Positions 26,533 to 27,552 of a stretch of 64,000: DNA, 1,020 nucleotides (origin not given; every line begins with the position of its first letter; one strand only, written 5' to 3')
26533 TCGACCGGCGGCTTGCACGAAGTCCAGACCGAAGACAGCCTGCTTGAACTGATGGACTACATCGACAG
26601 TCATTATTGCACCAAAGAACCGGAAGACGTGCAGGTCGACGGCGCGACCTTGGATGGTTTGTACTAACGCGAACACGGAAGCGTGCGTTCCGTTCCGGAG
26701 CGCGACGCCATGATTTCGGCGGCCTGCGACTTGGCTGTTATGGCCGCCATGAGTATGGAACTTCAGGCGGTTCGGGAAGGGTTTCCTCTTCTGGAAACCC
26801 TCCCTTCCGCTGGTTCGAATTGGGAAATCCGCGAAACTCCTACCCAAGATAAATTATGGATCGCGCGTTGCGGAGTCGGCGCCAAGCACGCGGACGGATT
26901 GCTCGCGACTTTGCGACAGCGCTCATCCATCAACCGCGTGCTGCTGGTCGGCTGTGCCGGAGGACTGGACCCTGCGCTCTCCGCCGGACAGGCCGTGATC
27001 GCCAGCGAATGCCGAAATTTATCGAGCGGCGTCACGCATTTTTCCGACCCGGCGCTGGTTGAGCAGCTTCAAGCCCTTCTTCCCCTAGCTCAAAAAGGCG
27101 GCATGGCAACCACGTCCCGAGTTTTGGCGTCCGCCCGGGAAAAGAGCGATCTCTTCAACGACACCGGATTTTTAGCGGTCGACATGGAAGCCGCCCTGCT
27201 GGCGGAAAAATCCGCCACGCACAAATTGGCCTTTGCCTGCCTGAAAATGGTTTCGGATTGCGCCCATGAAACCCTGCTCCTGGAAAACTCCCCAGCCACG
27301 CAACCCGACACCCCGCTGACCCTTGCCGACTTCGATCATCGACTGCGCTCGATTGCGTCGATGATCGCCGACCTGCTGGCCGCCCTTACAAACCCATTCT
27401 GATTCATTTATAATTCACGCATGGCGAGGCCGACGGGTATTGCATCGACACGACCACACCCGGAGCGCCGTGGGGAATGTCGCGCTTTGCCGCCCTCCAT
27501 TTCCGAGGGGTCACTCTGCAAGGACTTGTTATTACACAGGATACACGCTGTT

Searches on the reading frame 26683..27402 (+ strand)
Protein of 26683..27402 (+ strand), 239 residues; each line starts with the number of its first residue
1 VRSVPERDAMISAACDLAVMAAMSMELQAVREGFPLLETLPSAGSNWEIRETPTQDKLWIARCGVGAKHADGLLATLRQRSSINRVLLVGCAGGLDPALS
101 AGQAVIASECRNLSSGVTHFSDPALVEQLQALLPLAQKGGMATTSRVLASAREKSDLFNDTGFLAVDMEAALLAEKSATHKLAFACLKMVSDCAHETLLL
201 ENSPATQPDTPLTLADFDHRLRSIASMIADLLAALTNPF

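Call 28: search_protein_families(library=pfam, proteins=[window:26683-27402:+], max_evalue=0.001)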
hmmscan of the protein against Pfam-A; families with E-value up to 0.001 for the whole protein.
window:26683-27402:+ (239 aa): 1 family
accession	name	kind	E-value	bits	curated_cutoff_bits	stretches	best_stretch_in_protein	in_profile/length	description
PF01048.26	PNP_UDP_1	-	6.8e-18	65.4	25.1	1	17-199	2-209/233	Phosphorylase superfamily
